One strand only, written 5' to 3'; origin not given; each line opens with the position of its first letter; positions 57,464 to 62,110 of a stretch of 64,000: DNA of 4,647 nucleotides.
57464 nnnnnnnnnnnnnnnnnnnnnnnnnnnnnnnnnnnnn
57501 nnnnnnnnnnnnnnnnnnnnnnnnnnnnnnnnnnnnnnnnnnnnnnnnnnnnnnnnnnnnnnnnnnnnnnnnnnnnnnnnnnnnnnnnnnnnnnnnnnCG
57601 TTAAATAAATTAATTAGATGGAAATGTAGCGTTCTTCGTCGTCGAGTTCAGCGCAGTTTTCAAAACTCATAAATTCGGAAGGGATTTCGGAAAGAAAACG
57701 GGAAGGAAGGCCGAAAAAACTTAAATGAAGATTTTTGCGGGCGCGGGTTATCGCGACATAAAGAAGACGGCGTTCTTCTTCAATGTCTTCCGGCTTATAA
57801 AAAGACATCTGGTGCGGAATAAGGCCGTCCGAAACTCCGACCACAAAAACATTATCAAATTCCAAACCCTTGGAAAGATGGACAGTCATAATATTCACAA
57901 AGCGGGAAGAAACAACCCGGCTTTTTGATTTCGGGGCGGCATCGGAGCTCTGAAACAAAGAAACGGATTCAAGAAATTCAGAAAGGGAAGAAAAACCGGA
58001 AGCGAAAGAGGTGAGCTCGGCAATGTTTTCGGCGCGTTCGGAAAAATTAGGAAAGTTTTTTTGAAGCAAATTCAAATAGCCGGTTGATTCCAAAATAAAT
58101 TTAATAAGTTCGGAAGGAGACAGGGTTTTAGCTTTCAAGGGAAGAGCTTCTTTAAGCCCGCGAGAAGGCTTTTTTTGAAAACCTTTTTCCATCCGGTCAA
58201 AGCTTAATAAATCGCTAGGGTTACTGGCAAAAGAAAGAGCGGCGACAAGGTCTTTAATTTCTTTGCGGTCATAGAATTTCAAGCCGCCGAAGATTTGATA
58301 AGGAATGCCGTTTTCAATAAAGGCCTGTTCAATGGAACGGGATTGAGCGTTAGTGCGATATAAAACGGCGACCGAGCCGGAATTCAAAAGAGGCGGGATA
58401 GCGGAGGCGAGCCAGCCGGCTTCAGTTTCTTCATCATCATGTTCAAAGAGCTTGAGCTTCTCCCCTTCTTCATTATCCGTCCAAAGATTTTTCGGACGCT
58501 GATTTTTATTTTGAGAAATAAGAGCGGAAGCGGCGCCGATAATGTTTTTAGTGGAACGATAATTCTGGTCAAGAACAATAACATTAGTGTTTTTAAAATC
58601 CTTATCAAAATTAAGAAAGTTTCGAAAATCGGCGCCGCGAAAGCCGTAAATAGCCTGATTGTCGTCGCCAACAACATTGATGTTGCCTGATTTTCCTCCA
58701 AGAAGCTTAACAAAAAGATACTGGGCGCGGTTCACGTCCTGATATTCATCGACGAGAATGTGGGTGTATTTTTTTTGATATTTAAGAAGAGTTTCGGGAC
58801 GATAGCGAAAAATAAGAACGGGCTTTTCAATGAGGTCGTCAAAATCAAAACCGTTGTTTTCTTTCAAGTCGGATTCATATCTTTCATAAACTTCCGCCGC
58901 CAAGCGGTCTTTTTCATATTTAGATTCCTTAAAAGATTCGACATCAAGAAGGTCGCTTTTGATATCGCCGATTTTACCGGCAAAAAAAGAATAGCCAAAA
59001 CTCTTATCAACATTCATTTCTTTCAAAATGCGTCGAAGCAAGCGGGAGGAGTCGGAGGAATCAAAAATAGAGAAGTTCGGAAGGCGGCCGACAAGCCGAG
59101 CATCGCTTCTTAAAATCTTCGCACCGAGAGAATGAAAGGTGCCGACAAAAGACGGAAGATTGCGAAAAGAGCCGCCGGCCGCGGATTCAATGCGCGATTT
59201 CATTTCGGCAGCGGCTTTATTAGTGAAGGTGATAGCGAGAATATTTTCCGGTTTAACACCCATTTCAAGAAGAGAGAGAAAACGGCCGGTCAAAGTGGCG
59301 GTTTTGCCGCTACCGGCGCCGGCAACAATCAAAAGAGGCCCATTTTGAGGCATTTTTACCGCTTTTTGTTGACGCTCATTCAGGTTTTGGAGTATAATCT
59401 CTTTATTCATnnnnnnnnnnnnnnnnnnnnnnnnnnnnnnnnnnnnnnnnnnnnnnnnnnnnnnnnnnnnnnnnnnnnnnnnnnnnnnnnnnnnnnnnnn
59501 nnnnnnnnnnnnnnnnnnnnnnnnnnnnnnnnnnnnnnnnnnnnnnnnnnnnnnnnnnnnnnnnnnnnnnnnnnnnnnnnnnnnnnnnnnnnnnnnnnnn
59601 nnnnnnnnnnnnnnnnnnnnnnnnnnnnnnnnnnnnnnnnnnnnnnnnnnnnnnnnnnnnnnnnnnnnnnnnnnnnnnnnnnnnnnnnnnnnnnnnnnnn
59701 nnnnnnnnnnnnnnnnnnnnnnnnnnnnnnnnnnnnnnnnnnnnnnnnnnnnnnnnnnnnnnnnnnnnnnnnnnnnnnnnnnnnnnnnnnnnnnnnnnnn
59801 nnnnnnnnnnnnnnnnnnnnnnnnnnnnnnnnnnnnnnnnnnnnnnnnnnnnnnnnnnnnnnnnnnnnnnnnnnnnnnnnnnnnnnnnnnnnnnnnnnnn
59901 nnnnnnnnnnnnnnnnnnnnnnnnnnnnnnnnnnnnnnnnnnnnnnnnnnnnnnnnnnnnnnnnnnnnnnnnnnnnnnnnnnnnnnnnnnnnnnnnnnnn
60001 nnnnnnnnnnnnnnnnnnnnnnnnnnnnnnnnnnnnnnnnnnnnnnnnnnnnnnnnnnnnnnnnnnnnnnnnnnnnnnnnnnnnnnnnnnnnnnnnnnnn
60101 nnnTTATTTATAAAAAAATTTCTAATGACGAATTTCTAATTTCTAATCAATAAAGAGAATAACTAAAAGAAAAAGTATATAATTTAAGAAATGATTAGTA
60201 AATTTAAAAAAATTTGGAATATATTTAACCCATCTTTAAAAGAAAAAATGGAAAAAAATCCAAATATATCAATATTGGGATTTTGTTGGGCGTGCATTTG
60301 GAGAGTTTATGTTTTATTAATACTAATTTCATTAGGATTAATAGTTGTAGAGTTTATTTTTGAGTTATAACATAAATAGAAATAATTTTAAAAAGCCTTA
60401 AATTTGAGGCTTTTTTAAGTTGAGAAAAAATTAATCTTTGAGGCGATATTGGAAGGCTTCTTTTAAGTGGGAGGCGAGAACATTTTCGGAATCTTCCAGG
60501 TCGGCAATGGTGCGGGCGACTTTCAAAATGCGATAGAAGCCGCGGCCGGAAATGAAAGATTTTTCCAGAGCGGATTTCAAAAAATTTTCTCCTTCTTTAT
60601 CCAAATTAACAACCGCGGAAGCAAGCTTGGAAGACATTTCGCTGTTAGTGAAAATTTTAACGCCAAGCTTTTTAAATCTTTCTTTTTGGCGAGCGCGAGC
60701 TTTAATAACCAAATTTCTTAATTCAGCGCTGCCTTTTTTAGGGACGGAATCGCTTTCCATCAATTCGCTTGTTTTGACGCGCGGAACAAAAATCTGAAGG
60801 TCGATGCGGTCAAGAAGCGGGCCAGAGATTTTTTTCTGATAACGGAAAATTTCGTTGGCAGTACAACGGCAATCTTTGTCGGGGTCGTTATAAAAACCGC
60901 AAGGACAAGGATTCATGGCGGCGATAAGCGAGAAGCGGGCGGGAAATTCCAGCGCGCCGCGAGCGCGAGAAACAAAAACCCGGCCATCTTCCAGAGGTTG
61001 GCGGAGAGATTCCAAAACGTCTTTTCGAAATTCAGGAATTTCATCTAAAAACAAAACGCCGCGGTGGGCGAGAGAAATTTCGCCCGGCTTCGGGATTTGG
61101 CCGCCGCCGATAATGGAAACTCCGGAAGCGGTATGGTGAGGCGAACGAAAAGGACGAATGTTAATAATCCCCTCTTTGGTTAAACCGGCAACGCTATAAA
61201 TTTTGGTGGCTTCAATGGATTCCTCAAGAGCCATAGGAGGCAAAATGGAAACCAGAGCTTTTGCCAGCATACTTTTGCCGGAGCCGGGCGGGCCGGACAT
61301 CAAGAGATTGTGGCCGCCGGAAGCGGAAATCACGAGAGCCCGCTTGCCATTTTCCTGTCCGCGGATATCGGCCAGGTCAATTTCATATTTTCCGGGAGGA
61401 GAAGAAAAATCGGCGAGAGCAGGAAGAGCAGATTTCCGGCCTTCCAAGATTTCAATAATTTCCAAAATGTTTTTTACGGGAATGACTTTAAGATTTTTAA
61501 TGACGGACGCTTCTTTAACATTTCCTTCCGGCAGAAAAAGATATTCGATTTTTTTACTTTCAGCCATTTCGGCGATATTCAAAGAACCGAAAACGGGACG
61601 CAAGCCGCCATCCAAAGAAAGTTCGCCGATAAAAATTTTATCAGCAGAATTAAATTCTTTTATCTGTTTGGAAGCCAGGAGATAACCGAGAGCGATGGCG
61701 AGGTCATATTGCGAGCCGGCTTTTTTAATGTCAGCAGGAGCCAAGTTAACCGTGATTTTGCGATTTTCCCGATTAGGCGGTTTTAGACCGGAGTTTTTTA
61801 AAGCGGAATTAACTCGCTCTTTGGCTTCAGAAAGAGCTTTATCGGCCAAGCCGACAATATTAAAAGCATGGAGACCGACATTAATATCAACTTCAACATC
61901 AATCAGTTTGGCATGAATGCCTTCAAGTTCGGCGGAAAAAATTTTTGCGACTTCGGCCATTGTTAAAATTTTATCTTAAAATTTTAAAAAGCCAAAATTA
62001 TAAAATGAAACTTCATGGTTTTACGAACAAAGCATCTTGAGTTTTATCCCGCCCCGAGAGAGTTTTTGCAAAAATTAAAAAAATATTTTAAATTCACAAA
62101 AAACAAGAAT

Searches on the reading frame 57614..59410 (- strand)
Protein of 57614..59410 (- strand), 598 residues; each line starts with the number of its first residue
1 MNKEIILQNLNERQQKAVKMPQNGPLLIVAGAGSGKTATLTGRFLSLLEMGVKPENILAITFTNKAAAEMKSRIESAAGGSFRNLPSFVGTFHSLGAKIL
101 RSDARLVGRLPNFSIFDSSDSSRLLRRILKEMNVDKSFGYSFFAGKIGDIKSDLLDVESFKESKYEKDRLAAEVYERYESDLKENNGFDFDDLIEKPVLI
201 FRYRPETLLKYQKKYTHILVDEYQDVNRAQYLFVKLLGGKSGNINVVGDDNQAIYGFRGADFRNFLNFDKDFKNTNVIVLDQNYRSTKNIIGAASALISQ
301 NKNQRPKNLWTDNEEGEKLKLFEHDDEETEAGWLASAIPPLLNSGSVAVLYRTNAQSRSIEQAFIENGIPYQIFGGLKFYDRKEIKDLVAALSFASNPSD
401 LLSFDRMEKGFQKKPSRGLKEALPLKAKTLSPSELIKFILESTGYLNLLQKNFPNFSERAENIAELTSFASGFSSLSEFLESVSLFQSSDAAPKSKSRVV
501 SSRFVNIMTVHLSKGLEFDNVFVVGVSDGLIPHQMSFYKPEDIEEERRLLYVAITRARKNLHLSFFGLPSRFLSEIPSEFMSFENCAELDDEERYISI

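Call 70: search_protein_families(library=pfam, proteins=[window:57614-59410:-], max_evalue=0.00001)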
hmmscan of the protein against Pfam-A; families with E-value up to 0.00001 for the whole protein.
window:57614-59410:- (598 aa): 6 families
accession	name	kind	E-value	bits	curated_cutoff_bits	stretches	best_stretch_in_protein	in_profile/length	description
PF00580.27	UvrD-helicase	-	3.3e-79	266.8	23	1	10-273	1-271/271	UvrD/REP helicase N-terminal domain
PF13361.12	UvrD_C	-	5.3e-63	214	25.6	2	278-436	1-165/350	UvrD-like helicase C-terminal domain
PF13245.12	AAA_19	-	2e-21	77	25.1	1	14-258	1-134/134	AAA domain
PF13538.12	UvrD_C_2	-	6.8e-12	45.5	27.4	1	506-563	3-51/52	UvrD-like helicase C-terminal domain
PF01443.25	Viral_helicase1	-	8.9e-07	29.4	21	0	505-563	177-226/228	Viral superfamily 1 RNA helicase core domain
PF13604.12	AAA_30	-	2e-06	28.1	27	0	10-77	2-69/191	AAA domain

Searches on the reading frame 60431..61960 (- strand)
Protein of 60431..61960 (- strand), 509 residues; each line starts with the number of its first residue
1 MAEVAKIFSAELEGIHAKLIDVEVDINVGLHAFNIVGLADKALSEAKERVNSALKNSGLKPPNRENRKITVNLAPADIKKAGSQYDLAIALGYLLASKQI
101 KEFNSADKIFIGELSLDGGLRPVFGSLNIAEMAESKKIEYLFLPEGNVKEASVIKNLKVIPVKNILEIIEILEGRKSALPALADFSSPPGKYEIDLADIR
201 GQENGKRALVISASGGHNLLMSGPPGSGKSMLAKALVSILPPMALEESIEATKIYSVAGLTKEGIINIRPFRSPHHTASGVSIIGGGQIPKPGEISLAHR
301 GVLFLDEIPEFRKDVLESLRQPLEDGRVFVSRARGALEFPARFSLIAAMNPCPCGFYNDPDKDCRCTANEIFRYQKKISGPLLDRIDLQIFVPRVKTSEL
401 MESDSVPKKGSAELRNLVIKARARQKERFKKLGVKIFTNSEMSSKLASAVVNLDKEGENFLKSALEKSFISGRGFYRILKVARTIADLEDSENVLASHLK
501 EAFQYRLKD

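Call 21: search_protein_families(library=pfam, proteins=[window:60431-61960:-])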
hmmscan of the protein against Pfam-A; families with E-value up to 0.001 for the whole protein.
window:60431-61960:- (509 aa): 10 families
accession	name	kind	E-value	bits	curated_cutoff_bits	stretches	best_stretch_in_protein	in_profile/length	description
PF01078.27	Mg_chelatase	-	1.4e-93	312.5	20.3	1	195-399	1-206/207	Magnesium chelatase, subunit ChlI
PF13541.12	ChlI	-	2.9e-38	130.9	27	1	22-147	1-121/121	Subunit ChlI of Mg-chelatase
PF13335.12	Mg_chelatase_C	-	7e-27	94.3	26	1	410-506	3-94/94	Magnesium chelatase, subunit ChlI C-terminal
PF07728.20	AAA_5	-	6.6e-11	42.8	22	1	218-353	1-125/139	AAA domain (dynein-related subfamily)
PF00493.29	MCM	-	3e-09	36.8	23.3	1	211-392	52-204/224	MCM P-loop domain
PF00158.32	Sigma54_activat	-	2.3e-05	24.6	20.2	0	289-348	83-140/168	Sigma-54 interaction domain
PF00004.35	AAA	-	0.00021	22.2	21.2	0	219-241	1-23/131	ATPase family associated with various cellular activities (AAA)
PF07724.20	AAA_2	-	0.00051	20.6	27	0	218-329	5-105/166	AAA domain (Cdc48 subfamily)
PF05496.18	RuvB_N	-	0.00082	19.6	27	0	296-333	81-118/159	Holliday junction DNA helicase RuvB P-loop domain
PF05362.19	Lon_C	-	0.001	19.2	21.1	0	45-171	72-201/205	Lon protease (S16) C-terminal proteolytic domain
